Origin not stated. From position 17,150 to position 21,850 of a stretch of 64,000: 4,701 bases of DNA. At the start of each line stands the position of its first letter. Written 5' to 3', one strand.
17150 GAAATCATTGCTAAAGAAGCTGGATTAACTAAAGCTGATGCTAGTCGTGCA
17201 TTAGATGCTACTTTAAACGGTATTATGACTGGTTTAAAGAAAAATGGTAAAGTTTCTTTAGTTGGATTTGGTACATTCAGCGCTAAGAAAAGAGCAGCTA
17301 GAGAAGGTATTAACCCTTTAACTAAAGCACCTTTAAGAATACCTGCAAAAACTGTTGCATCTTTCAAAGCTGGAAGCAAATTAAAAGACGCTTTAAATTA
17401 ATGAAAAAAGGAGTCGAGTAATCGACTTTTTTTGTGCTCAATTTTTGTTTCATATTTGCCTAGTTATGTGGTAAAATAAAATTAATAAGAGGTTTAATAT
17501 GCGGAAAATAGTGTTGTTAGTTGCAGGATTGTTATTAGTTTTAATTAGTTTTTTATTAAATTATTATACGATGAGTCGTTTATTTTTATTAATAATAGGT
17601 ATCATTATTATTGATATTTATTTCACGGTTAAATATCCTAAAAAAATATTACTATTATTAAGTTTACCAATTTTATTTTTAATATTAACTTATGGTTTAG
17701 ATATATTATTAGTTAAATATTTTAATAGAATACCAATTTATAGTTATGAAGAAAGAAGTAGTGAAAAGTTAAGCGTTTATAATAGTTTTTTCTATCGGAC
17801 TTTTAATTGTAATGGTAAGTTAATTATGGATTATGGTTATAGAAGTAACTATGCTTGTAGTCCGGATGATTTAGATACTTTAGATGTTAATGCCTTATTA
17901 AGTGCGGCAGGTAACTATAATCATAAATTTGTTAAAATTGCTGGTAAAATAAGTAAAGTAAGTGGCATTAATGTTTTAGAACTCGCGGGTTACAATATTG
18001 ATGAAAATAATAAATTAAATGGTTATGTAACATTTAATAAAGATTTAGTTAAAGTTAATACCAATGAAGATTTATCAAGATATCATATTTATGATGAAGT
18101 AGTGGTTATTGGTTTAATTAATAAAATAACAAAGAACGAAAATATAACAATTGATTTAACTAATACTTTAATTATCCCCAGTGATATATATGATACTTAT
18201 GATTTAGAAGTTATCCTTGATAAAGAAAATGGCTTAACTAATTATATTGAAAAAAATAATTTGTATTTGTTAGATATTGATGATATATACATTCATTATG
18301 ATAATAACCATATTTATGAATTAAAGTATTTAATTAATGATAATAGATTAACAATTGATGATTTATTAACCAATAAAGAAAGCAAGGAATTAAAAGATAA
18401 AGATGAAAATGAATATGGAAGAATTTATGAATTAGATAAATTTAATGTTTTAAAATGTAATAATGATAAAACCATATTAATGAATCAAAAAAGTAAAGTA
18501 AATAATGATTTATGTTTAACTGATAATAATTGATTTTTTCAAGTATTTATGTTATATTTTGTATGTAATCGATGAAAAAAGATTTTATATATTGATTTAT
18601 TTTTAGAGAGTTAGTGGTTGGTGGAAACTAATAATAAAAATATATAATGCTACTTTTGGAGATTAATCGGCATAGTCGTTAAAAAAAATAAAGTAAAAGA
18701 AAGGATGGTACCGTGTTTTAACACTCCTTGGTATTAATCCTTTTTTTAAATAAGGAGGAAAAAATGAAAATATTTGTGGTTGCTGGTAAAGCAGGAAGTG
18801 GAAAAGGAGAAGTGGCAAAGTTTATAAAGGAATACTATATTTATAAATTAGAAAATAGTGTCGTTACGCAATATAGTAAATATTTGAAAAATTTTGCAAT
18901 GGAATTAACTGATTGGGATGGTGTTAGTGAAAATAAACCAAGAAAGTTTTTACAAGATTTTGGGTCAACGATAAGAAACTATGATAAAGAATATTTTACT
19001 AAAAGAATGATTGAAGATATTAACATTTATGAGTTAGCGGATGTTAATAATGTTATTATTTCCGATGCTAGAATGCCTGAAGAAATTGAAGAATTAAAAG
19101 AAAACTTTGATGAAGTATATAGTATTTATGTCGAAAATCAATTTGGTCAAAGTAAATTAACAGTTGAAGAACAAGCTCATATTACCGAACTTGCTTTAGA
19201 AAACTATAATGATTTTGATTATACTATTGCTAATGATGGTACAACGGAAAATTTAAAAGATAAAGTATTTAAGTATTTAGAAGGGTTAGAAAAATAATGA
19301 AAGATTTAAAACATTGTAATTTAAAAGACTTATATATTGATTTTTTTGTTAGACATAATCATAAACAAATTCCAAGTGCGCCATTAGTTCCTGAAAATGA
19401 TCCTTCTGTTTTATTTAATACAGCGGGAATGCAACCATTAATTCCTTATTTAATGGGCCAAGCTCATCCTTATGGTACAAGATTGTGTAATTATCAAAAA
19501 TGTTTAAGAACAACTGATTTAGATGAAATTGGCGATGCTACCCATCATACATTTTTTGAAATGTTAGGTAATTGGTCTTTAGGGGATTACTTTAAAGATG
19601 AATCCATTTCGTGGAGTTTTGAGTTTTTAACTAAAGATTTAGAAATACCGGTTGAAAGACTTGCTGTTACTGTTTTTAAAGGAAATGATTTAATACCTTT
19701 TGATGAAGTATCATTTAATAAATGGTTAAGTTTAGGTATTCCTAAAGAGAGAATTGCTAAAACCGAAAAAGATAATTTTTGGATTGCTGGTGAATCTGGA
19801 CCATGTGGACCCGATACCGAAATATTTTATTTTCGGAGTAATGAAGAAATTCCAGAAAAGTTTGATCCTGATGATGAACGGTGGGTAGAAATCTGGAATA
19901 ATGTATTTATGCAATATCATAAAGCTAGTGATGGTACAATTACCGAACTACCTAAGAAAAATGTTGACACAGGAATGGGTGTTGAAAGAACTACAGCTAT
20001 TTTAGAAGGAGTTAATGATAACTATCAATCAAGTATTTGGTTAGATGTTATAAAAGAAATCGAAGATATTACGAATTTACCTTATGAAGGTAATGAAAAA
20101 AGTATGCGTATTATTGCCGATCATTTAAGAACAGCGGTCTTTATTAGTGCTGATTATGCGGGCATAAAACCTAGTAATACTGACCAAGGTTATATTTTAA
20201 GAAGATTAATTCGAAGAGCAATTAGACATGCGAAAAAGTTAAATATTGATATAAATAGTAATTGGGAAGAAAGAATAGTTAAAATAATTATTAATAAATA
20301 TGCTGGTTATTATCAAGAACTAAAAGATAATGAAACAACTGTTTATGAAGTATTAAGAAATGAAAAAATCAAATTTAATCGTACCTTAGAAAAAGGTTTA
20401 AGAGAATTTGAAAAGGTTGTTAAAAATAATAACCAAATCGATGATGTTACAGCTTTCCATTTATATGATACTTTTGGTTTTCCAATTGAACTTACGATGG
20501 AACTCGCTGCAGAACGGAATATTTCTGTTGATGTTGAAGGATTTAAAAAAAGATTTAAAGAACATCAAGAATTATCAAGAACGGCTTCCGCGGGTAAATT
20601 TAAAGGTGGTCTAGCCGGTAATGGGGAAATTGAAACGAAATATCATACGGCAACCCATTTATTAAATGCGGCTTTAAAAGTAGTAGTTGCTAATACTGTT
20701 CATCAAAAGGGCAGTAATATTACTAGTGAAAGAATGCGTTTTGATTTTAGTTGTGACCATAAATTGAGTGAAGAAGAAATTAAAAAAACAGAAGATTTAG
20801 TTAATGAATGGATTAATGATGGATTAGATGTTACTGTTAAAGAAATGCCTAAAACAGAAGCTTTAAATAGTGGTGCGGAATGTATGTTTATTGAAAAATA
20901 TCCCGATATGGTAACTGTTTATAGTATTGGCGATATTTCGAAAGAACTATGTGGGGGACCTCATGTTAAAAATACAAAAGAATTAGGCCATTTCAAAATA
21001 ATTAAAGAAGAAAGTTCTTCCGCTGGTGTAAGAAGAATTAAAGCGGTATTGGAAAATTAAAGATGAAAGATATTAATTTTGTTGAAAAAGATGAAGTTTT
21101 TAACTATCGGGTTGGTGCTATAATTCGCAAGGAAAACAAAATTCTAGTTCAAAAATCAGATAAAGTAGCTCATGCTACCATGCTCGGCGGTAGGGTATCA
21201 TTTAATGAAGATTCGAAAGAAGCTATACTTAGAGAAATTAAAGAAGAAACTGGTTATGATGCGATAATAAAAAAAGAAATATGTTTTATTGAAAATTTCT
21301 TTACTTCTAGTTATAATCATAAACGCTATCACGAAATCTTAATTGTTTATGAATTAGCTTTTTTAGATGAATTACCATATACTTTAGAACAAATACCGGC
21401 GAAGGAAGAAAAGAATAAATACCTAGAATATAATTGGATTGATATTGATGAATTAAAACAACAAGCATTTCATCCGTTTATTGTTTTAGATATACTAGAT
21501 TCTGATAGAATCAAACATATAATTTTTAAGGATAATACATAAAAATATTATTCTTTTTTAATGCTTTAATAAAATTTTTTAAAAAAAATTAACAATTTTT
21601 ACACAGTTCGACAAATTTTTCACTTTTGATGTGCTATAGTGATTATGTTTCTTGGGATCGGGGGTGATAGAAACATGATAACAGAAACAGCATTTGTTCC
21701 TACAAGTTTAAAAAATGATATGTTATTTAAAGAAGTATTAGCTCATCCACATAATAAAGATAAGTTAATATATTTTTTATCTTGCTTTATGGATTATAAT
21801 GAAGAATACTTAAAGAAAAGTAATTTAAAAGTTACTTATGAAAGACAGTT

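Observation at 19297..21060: Compact 587-aa alanyl-tRNA synthetase lacking the C-Ala domain, co-arranged with a dNMP-kinase-like gene and a NUDIX gene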

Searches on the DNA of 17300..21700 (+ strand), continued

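Call 55: search_with_rna_model(model_id=R1, sources=[window, L001, L002, L003, L004, L005, L006, L007, L008, L009, L010, L011, L012, L013, L014, L015, L016, L017, L018, L019, L020, L021, L022, L023, L024, L025, L026, L027, L028, L029, L030, L031, L032, L033, L034, L035, L036, L037, L038, L039, L040, L041, L042, L043, L044, L045, L046, L047, L048, L049, L050, L051, L052, L053, L054, L055, L056, L057, L058, L059, L060, L061, L062, L063, L064, L065, L066, L067, L068, L069, L070, L071, L072, L073, L074, L075, L076, L077, L078, L079, L080], max_evalue=0.01)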
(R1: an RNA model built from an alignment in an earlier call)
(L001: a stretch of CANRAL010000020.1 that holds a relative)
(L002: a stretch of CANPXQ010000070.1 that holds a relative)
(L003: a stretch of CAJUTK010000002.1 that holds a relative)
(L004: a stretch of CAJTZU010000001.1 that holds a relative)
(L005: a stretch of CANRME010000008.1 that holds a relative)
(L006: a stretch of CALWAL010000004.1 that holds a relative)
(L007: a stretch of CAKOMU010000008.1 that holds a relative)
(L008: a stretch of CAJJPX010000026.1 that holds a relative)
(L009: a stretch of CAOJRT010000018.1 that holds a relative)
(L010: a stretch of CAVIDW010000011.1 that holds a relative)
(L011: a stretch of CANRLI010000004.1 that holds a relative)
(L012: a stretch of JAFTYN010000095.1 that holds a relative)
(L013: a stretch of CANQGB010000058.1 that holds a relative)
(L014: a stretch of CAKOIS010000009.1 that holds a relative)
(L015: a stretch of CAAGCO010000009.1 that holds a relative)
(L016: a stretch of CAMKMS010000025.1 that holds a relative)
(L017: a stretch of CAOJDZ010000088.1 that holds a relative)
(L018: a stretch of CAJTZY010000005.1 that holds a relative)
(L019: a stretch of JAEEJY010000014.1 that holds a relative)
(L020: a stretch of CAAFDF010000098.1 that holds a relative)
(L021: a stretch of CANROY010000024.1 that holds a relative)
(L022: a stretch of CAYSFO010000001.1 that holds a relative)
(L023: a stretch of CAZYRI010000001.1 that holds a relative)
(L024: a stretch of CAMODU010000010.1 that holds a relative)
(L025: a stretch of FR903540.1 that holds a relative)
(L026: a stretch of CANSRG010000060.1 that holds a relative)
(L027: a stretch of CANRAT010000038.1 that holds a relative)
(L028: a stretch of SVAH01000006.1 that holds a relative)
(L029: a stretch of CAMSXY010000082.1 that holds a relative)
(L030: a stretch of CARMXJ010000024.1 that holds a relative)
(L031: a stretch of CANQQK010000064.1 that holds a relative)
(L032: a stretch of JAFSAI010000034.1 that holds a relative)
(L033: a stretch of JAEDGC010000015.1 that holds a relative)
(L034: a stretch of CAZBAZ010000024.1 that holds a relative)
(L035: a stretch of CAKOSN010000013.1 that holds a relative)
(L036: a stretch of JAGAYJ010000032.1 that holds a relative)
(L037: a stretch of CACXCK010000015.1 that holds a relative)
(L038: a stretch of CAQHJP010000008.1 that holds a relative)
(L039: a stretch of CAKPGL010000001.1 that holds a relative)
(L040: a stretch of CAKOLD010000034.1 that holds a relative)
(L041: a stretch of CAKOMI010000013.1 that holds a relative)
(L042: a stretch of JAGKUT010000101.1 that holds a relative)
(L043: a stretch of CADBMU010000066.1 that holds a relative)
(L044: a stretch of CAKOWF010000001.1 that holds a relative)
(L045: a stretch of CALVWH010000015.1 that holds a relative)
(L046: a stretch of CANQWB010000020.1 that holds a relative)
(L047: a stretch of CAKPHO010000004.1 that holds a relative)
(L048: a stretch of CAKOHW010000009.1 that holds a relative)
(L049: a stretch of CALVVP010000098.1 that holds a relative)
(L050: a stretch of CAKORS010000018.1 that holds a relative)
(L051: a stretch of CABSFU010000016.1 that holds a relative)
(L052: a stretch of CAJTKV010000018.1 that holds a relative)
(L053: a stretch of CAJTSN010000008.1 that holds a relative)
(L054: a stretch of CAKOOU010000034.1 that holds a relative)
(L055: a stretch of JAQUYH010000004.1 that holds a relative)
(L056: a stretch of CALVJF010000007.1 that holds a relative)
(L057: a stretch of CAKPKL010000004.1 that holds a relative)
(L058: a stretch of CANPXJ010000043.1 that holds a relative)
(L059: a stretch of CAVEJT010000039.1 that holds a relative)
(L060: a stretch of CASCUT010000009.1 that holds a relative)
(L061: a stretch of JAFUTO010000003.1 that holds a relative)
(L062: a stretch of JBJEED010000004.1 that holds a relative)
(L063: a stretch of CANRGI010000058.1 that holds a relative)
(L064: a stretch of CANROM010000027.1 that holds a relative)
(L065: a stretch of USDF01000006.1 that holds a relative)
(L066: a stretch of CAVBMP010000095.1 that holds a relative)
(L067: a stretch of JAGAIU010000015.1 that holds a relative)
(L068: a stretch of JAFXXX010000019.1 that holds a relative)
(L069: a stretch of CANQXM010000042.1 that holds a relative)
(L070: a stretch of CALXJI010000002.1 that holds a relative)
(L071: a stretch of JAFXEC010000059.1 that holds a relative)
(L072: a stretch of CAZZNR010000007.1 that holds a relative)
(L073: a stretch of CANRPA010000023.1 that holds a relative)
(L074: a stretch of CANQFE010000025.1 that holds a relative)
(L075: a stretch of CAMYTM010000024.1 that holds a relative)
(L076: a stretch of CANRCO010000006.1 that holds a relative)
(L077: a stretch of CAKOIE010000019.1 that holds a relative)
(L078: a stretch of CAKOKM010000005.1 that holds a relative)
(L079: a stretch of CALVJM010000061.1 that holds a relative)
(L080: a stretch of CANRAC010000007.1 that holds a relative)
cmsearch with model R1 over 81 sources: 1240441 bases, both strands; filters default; matches with E-value up to 0.01: 42.
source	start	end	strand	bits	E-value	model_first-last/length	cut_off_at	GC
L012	406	611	+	165.4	3.3e-25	1-202/202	no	0.31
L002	1971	2166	+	163.7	6.5e-25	1-202/202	no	0.3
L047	8677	8877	+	159.1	4e-24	1-202/202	no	0.32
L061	8603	8805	+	158.8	4.5e-24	1-202/202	no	0.28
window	18556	18751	+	158.5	4.9e-24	1-202/202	no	0.25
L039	8692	8895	+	154.6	2.3e-23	1-202/202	no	0.3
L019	9218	9423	+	153.9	3e-23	1-202/202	no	0.33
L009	9278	9469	+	152.1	6e-23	1-202/202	no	0.32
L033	9287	9481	+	149.3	1.8e-22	1-202/202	no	0.28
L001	9262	9456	+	148.5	2.5e-22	1-202/202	no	0.29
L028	9265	9465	+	146.2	6.1e-22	1-202/202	no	0.32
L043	3842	4039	+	145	9.7e-22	1-202/202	no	0.29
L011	9274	9466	+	144.7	1.1e-21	1-202/202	no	0.31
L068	9148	9352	+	144.6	1.2e-21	1-202/202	no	0.26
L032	9263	9462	+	141.9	3.3e-21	1-202/202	no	0.25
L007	4274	4469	+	141.7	3.6e-21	1-202/202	no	0.3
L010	91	295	+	138.5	1.2e-20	1-202/202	no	0.27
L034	1641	1849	+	136.4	2.8e-20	1-202/202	no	0.27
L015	9786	9985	+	136.3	2.9e-20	1-202/202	no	0.29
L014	8311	8521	+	131.2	2.2e-19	1-202/202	no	0.32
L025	9267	9462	+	128.6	6e-19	1-202/202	no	0.27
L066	954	1155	+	127.1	1.1e-18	1-202/202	no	0.29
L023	9784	9987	+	126.9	1.2e-18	1-202/202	no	0.26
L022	6306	6508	+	126.2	1.5e-18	1-202/202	no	0.26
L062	2860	3064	+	125.2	2.3e-18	1-202/202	no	0.27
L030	9243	9447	+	124.6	2.9e-18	1-202/202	no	0.31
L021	9270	9473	+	120.8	1.3e-17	1-202/202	no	0.29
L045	4698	4910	+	118.9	2.7e-17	1-202/202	no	0.33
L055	13137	13343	+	110.6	6.9e-16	1-202/202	no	0.25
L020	1815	2020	+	110.3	7.8e-16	1-202/202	no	0.27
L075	5514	5724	+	105.1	6e-15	1-202/202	no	0.3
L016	1117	1314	+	103.4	1.2e-14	1-202/202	no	0.24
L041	2808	3002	+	100.7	3.3e-14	1-202/202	no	0.3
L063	999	1209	+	94.4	3.9e-13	1-202/202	no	0.28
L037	6417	6603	+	83.7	2.6e-11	1-202/202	no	0.27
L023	1541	1757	+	81.8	5.5e-11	1-202/202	no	0.28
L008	1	123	+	78.1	2.3e-10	84-202/202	5'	0.31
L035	11767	11980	+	69.5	6.8e-09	1-202/202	no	0.3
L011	20682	20893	+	58.9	4.4e-07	1-202/202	no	0.28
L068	3295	3517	+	53.2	4.1e-06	1-202/202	no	0.25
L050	11804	12027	+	45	0.0001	1-202/202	no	0.23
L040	9361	9454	+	37.6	0.0018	1-92/202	3'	0.28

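Call 56: search_with_rna_model(model_id=R1, sources=[window, L001, L002, L003, L004, L005, L006, L007, L008, L009, L010, L011, L012, L013, L014, L015, L016, L017, L018, L019, L020, L021, L022, L023, L024, L025, L026, L027, L028, L029, L030, L031, L032, L033, L034, L035, L036, L037, L038, L039, L040, L041, L042, L043, L044, L045, L046, L047, L048, L049, L050, L051, L052, L053, L054, L055, L056, L057, L058, L059, L060, L061, L062, L063, L064, L065, L066, L067, L068, L069, L070, L071, L072, L073, L074, L075, L076, L077, L078, L079, L080], max_evalue=1, make_alignment=true)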
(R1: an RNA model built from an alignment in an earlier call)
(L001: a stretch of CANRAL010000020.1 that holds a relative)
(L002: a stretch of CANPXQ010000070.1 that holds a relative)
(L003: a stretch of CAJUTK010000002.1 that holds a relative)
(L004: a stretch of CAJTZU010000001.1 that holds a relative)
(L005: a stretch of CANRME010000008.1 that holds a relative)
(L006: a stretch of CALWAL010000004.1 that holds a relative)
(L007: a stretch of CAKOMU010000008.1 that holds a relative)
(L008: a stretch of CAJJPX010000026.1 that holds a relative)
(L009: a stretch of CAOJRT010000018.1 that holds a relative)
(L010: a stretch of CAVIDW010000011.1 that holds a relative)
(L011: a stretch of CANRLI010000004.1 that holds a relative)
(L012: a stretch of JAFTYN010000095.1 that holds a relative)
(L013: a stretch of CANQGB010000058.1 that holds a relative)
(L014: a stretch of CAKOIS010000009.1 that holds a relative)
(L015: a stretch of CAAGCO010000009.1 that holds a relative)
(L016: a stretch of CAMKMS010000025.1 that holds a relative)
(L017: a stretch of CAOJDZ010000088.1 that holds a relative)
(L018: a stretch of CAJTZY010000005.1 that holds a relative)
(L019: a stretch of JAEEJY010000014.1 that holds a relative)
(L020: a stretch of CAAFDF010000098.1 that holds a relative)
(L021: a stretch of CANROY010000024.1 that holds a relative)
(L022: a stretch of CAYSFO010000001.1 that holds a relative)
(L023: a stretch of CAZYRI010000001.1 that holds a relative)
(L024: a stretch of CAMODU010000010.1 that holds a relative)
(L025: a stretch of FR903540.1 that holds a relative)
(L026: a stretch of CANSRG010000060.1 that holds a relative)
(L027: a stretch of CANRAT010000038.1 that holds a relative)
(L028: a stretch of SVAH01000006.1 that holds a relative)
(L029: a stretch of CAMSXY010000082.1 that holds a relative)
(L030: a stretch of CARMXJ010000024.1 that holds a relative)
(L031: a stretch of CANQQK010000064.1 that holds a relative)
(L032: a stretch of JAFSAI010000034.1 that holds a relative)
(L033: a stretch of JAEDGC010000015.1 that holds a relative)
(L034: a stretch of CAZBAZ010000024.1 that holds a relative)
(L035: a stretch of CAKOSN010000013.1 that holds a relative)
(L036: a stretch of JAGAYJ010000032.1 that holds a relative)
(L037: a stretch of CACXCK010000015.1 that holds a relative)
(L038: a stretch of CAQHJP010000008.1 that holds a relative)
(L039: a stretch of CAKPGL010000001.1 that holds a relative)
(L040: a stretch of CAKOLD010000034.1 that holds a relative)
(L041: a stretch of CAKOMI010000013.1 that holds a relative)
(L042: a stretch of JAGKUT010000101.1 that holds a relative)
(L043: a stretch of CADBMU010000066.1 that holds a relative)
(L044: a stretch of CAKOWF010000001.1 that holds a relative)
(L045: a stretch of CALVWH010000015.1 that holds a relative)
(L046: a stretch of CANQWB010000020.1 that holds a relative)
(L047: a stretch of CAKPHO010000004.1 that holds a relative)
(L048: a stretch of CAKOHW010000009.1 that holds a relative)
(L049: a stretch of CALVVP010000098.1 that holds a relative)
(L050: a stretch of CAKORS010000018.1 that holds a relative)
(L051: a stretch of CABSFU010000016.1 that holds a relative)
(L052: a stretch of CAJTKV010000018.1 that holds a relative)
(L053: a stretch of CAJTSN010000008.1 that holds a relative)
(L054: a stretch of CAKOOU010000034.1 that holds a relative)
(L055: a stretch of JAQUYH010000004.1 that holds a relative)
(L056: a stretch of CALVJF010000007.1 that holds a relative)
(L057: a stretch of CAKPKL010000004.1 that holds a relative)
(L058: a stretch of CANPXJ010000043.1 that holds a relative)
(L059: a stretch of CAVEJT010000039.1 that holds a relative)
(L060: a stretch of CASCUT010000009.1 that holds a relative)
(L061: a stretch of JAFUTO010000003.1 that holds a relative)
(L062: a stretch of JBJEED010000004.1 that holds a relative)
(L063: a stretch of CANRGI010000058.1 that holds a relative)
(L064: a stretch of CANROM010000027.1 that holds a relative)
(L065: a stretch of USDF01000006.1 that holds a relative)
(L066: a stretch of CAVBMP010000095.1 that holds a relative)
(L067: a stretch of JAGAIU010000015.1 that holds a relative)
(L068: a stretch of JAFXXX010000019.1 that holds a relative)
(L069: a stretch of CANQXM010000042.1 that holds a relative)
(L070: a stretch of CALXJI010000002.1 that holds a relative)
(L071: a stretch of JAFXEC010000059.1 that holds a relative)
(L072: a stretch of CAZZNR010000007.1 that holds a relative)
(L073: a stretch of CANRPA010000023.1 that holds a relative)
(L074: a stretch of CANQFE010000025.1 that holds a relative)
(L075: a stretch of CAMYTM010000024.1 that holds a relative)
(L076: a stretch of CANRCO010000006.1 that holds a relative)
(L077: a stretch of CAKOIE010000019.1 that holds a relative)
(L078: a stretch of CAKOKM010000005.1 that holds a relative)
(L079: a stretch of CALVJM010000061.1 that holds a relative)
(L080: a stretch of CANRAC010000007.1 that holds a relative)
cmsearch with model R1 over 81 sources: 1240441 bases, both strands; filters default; matches with E-value up to 1: 45.
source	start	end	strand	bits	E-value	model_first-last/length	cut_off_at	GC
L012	406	611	+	165.4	3.3e-25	1-202/202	no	0.31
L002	1971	2166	+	163.7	6.5e-25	1-202/202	no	0.3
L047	8677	8877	+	159.1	4e-24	1-202/202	no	0.32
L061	8603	8805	+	158.8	4.5e-24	1-202/202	no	0.28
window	18556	18751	+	158.5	4.9e-24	1-202/202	no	0.25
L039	8692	8895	+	154.6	2.3e-23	1-202/202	no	0.3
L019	9218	9423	+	153.9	3e-23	1-202/202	no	0.33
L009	9278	9469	+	152.1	6e-23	1-202/202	no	0.32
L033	9287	9481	+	149.3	1.8e-22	1-202/202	no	0.28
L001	9262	9456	+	148.5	2.5e-22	1-202/202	no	0.29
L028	9265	9465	+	146.2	6.1e-22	1-202/202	no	0.32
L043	3842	4039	+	145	9.7e-22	1-202/202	no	0.29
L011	9274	9466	+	144.7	1.1e-21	1-202/202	no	0.31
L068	9148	9352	+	144.6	1.2e-21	1-202/202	no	0.26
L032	9263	9462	+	141.9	3.3e-21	1-202/202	no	0.25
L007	4274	4469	+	141.7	3.6e-21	1-202/202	no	0.3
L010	91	295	+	138.5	1.2e-20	1-202/202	no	0.27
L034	1641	1849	+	136.4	2.8e-20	1-202/202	no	0.27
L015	9786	9985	+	136.3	2.9e-20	1-202/202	no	0.29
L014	8311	8521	+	131.2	2.2e-19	1-202/202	no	0.32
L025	9267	9462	+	128.6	6e-19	1-202/202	no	0.27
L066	954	1155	+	127.1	1.1e-18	1-202/202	no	0.29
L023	9784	9987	+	126.9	1.2e-18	1-202/202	no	0.26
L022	6306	6508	+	126.2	1.5e-18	1-202/202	no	0.26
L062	2860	3064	+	125.2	2.3e-18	1-202/202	no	0.27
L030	9243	9447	+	124.6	2.9e-18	1-202/202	no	0.31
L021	9270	9473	+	120.8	1.3e-17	1-202/202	no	0.29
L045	4698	4910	+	118.9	2.7e-17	1-202/202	no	0.33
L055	13137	13343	+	110.6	6.9e-16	1-202/202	no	0.25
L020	1815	2020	+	110.3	7.8e-16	1-202/202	no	0.27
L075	5514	5724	+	105.1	6e-15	1-202/202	no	0.3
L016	1117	1314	+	103.4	1.2e-14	1-202/202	no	0.24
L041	2808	3002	+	100.7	3.3e-14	1-202/202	no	0.3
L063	999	1209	+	94.4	3.9e-13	1-202/202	no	0.28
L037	6417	6603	+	83.7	2.6e-11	1-202/202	no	0.27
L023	1541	1757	+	81.8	5.5e-11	1-202/202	no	0.28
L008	1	123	+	78.1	2.3e-10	84-202/202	5'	0.31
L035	11767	11980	+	69.5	6.8e-09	1-202/202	no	0.3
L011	20682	20893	+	58.9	4.4e-07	1-202/202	no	0.28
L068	3295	3517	+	53.2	4.1e-06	1-202/202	no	0.25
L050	11804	12027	+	45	0.0001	1-202/202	no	0.23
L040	9361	9454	+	37.6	0.0018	1-92/202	3'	0.28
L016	11576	11688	+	24.3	0.34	1-202/202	no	0.25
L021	9604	9676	+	22.4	0.7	1-202/202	no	0.26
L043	9810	9977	+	22.4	0.71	1-202/202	no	0.29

Alignment A3: 45 matches aligned to the model, 299 columns, each read 5' to 3' on its own strand. Consensus structure (alignment columns), stored with it:
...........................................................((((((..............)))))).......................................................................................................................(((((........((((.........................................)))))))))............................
